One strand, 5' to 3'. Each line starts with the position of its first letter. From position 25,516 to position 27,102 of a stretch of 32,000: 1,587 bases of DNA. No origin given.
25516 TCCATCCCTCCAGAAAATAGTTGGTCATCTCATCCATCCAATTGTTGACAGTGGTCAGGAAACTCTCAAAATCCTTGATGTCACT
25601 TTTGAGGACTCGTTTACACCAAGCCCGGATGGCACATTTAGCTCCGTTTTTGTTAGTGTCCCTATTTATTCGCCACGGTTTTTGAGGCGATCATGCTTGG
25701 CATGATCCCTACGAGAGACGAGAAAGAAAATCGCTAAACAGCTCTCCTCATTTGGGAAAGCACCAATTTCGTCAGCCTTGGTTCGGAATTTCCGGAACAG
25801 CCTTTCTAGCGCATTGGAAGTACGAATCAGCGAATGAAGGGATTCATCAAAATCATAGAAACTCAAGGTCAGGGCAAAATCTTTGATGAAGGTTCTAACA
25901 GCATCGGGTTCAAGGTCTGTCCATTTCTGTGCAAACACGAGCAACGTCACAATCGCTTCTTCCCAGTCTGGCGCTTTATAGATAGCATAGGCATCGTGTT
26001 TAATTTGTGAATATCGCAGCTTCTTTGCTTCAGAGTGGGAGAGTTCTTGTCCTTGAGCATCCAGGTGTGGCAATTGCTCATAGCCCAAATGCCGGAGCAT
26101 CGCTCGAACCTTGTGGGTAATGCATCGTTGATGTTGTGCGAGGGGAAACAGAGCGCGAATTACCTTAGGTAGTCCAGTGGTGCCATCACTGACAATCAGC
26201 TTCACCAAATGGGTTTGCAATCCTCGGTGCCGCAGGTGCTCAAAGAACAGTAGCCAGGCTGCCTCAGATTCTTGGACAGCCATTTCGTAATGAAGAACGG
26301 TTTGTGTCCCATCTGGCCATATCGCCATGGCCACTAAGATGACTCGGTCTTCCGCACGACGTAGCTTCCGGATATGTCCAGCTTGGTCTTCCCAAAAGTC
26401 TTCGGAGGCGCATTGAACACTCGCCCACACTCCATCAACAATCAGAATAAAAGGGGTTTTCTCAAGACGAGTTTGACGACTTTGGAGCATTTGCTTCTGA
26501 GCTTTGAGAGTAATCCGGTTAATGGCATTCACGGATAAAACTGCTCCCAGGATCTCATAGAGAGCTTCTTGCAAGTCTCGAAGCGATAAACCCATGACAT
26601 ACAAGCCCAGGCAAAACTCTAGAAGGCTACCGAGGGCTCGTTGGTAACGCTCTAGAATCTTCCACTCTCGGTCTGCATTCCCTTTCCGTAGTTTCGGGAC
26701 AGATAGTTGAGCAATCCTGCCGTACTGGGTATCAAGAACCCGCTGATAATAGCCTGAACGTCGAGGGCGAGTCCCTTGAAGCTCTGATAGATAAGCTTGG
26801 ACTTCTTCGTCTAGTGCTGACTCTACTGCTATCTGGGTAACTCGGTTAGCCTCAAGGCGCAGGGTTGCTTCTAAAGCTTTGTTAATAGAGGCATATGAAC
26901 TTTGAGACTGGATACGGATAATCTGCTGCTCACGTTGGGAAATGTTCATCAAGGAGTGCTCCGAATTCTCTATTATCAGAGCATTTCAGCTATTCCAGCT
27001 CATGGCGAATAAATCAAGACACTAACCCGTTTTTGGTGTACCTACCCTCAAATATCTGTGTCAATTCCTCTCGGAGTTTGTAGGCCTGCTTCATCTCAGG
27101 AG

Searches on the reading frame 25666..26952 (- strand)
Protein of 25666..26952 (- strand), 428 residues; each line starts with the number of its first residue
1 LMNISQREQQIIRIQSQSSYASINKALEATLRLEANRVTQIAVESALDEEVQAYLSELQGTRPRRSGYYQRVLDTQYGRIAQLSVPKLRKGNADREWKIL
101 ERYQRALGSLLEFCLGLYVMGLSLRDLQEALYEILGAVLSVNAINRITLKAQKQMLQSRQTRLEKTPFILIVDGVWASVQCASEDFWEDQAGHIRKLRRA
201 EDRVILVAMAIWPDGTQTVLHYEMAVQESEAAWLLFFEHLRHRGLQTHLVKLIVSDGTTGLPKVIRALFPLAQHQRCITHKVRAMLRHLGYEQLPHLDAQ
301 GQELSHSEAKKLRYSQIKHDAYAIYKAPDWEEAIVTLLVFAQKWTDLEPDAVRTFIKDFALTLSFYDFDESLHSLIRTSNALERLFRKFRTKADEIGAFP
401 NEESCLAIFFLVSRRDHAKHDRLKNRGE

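Call 74: search_protein_families(library=pfam, proteins=[window:25666-26952:-], max_evalue=0.001)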
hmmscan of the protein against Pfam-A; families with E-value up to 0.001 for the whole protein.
window:25666-26952:- (428 aa): 2 families
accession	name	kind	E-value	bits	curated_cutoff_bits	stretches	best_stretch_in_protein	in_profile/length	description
PF00872.24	Transposase_mut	-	4.5e-60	204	21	2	8-293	7-269/379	Transposase, Mutator family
PF10551.15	MULE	-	1.5e-05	25.8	27.6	1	213-281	25-96/99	MULE transposase domain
